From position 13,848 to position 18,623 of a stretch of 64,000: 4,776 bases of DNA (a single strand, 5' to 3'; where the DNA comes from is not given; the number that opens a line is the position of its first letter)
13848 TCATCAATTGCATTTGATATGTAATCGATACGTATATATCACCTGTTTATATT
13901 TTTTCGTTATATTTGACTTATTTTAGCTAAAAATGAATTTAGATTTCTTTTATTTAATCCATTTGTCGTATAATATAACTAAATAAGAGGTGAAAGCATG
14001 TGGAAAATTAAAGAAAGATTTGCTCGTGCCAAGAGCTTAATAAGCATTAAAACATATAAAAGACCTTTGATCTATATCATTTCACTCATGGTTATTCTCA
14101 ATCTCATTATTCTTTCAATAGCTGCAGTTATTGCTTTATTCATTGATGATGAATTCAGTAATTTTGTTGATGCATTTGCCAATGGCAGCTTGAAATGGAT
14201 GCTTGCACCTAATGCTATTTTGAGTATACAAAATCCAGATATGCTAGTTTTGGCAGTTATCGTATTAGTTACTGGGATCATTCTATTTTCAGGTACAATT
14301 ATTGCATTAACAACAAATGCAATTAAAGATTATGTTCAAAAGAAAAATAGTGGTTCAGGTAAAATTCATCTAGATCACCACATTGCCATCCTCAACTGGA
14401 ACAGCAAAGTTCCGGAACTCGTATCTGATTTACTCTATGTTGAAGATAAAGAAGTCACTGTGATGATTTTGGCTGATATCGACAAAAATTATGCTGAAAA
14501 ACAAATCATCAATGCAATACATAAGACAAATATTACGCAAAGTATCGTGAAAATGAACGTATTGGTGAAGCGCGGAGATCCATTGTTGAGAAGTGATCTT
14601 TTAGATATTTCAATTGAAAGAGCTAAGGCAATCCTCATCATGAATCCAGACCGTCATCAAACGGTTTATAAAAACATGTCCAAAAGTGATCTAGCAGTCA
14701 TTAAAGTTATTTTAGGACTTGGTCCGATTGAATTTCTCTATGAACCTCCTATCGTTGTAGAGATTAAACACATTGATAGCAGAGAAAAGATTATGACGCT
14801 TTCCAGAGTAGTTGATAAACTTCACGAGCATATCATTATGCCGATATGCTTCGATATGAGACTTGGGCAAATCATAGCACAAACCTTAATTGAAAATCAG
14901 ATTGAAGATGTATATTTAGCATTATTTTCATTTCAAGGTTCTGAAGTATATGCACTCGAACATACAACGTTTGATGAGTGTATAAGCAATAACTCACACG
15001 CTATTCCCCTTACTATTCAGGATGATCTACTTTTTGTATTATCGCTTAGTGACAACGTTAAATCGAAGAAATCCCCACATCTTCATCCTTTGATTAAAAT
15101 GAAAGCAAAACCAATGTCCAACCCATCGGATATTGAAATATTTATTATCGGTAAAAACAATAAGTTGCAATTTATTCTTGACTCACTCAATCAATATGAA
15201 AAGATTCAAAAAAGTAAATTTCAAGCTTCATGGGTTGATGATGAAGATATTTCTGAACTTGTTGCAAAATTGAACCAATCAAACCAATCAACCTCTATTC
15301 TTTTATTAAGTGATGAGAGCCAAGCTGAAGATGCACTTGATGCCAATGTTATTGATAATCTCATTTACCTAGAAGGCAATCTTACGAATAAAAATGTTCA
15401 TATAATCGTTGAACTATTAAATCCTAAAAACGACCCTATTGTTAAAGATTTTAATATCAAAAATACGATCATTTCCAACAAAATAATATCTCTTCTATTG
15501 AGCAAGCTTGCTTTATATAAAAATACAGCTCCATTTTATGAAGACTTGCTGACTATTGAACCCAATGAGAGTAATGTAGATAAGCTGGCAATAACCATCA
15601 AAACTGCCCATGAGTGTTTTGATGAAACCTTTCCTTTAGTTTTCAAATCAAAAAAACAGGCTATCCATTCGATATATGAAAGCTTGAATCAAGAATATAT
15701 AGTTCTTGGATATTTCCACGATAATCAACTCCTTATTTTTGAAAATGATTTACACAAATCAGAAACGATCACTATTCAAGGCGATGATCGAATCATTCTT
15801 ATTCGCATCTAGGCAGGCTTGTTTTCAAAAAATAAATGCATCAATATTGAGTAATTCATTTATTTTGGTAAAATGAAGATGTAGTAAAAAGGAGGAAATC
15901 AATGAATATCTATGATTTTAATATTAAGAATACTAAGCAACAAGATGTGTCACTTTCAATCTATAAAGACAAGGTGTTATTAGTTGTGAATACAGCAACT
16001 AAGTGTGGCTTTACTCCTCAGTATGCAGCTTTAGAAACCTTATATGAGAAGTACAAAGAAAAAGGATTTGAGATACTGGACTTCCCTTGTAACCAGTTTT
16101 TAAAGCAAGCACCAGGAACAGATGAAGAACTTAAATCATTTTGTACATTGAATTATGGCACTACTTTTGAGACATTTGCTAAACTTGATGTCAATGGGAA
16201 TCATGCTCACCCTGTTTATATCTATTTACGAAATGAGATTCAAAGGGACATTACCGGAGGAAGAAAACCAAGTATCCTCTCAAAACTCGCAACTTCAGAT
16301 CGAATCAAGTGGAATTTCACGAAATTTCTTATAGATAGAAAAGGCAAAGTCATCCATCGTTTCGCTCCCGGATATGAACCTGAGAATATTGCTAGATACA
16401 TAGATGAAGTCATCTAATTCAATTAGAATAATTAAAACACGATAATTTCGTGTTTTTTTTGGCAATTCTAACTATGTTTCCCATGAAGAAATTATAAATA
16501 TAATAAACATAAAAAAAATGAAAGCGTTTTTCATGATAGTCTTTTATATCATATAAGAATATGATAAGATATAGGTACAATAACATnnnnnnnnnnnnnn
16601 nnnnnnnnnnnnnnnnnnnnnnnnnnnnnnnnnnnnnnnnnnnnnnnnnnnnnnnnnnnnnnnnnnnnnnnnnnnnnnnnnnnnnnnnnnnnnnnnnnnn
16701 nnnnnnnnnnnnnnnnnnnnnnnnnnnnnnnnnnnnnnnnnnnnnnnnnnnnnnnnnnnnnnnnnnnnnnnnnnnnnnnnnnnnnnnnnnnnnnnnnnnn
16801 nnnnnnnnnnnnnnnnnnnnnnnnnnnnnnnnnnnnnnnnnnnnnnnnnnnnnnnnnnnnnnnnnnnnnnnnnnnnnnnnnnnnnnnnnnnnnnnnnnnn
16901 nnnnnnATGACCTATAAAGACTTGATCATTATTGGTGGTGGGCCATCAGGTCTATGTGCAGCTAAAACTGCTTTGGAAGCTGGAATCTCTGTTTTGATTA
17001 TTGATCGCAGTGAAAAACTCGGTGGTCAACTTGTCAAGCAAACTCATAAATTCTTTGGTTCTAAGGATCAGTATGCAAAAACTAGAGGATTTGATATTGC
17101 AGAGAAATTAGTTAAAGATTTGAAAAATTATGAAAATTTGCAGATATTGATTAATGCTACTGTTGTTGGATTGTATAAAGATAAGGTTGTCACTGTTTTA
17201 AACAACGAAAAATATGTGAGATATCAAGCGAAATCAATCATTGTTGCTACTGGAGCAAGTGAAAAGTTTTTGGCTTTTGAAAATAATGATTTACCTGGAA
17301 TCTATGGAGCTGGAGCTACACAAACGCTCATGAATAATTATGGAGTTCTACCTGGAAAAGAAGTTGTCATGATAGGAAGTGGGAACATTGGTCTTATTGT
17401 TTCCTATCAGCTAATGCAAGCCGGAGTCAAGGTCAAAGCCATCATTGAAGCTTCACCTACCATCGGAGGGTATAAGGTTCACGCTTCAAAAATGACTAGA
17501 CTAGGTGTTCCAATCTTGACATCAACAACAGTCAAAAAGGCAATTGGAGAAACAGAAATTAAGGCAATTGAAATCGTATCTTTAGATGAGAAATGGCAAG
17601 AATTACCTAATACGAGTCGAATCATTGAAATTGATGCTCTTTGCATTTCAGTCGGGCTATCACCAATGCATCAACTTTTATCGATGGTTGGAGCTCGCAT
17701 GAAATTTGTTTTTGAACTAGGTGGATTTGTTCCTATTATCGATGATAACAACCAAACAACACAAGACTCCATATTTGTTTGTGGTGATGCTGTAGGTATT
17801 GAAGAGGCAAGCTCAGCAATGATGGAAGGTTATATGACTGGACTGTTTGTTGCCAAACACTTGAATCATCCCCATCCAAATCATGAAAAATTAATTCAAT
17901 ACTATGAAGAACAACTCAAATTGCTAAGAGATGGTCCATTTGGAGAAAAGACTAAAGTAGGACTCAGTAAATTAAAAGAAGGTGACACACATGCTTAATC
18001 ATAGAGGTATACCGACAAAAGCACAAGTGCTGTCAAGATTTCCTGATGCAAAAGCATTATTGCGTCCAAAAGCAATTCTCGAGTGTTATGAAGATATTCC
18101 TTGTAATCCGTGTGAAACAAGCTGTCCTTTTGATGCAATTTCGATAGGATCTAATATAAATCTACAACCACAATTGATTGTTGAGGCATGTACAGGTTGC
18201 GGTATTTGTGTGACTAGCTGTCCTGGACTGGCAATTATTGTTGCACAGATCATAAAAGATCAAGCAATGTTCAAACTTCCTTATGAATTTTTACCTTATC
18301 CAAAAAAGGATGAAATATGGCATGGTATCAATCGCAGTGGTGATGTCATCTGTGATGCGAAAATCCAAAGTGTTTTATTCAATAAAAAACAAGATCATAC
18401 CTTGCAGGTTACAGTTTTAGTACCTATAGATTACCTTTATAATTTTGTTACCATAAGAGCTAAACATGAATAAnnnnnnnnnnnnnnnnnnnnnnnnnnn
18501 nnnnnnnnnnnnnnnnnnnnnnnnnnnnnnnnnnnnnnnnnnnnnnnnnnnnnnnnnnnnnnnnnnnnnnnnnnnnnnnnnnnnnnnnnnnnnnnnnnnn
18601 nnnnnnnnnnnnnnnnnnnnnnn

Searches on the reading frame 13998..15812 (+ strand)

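Call 7: search_protein_families(library=ncbifam, proteins=[window:13998-15812:+])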
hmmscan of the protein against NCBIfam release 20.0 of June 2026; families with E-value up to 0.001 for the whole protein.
window:13998-15812:+ (604 aa): 0 families

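Call 24: search_protein_families(library=pfam, max_evalue=0.01, proteins=[window:13998-15812:+])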
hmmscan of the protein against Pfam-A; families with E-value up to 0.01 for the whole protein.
window:13998-15812:+ (604 aa): 2 families
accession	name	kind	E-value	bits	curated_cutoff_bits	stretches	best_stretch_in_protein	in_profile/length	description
PF22614.2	Slo-like_RCK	-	8e-05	22.7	24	0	154-222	35-91/119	Calcium-activated potassium channel slowpoke-like RCK domain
PF04241.20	DUF423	-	0.0031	18.2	25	1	77-110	43-76/86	Protein of unknown function (DUF423)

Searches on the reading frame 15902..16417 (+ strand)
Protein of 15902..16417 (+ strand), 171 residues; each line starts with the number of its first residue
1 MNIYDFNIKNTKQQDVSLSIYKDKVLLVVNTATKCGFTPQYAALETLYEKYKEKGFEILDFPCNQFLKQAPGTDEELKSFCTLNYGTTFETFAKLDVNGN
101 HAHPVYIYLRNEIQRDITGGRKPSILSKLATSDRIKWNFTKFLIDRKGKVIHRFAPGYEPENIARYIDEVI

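Call 24: search_protein_families(library=pfam, max_evalue=0.01, proteins=[window:15902-16417:+])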
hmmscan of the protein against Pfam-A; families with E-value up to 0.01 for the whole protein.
window:15902-16417:+ (171 aa): 3 families
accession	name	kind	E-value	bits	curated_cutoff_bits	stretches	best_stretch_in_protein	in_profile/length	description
PF00255.25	GSHPx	-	4.1e-39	132.9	27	1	3-110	1-108/108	Glutathione peroxidase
PF08534.16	Redoxin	-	6.6e-07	29.7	26.6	1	5-58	8-65/148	Redoxin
PF00578.27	AhpC-TSA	-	2.8e-06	27.7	26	1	4-61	6-65/124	AhpC/TSA family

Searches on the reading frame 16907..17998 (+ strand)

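Call 7: search_protein_families(library=ncbifam, proteins=[window:16907-17998:+])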
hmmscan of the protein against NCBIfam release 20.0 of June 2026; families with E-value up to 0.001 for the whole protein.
window:16907-17998:+ (363 aa): 106 families (the best 25 are shown)
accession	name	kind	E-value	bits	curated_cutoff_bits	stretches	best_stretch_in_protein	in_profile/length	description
TIGR01372.1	soxA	subfamily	1.8e-49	168.4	1164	1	3-320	168-483/996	sarcosine oxidase subunit alpha family protein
TIGR01292.1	TRX_reduct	equivalog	3.5e-26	91.7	343.45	1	5-317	2-298/300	thioredoxin-disulfide reductase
TIGR01350.1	lipoamide_DH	equivalog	8.4e-19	67.6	408.8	2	90-316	114-330/461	dihydrolipoyl dehydrogenase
TIGR03140.1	AhpF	equivalog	1.5e-18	66.7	502.9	1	4-296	213-487/515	alkyl hydroperoxide reductase subunit F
TIGR02053.1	MerA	equivalog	8.3e-14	51.4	454.45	1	66-309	92-322/465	mercury(II) reductase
NF009410.0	PRK12771.1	subfamily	9.6e-14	50.8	516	1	3-42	138-177/566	NAD(P)-binding protein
TIGR01421.1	gluta_reduc_1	equivalog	3.7e-13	49.5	556.15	1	89-300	115-309/450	glutathione-disulfide reductase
TIGR03143.1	AhpF_homolog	hypoth_equivalog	3.2e-12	45.8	687.65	1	5-294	6-281/555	putative alkyl hydroperoxide reductase F subunit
NF004776.0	PRK06116.1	equivalog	6.6e-12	45.1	480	1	78-299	106-308/450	glutathione-disulfide reductase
NF004943.0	PRK06292.2-1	equivalog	1.2e-11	44.1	432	1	69-298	94-310/456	dihydrolipoyl dehydrogenase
NF045599.1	bili_reduct_long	exception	1.8e-11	43.1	750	1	3-255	381-603/641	bilirubin reductase, long form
NF041891.1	hdrA_Methbact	equivalog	2.1e-11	42.8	1300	1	3-120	133-248/762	ferredoxin:CoB-CoM heterodisulfide reductase subunit HdrA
TIGR02374.1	nitri_red_nirB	equivalog_domain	2.4e-11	42.8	578.35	1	70-320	61-303/794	nitrite reductase large subunit NirB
NF004939.0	PRK06292.1-1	equivalog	4.3e-11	42.2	435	1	89-313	119-331/476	dihydrolipoyl dehydrogenase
TIGR03385.1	CoA_CoA_reduc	equivalog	5.3e-11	42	578.8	1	72-301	65-288/439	CoA-disulfide reductase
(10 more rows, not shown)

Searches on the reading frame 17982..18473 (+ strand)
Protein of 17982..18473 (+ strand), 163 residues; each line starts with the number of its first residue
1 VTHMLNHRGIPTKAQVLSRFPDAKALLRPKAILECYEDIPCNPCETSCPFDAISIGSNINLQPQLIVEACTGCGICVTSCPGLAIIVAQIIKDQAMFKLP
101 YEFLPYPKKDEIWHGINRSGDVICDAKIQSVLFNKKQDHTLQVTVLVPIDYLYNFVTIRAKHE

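Call 24: search_protein_families(library=pfam, max_evalue=0.01, proteins=[window:17982-18473:+])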
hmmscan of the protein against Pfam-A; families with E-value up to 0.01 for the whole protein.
window:17982-18473:+ (163 aa): 13 families
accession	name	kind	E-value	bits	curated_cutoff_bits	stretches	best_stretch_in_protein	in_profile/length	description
PF00037.32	Fer4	-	1.6e-07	31.3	21.1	1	66-85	4-23/24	4Fe-4S binding domain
PF12837.12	Fer4_6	-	9.2e-07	29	25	1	68-83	7-22/24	4Fe-4S binding domain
PF12838.12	Fer4_7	-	2.3e-06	28.4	27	1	40-81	4-49/52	4Fe-4S dicluster domain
PF25160.1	LdpA_Fe-S-bd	-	5.7e-06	26.5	27.6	1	42-85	7-43/49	LdpA Fe-S cluster-binding domain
PF13187.11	Fer4_9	-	9.9e-06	25.9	27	1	41-82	5-49/52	4Fe-4S dicluster domain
PF14697.11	Fer4_21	-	2.6e-05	24.7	35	1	39-81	9-52/59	4Fe-4S dicluster domain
PF13237.11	Fer4_10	-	2.6e-05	24.5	25.5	1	39-81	10-53/53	4Fe-4S dicluster domain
PF13534.11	Fer4_17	-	5.2e-05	24.2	22.2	0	69-83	1-15/61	4Fe-4S dicluster domain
PF13183.11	Fer4_8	-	7.4e-05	23.6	27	1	67-81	2-16/68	4Fe-4S dicluster domain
PF12797.12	Fer4_2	-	0.00027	21.1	24.5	1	67-81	7-21/22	4Fe-4S binding domain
PF13484.11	Fer4_16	-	0.00057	21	30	0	70-87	2-19/66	4Fe-4S double cluster binding domain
PF12800.12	Fer4_4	-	0.00085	19.9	24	1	68-81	2-15/17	4Fe-4S binding domain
PF12798.12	Fer4_3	-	0.0087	17.3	27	0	70-81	1-12/15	4Fe-4S binding domain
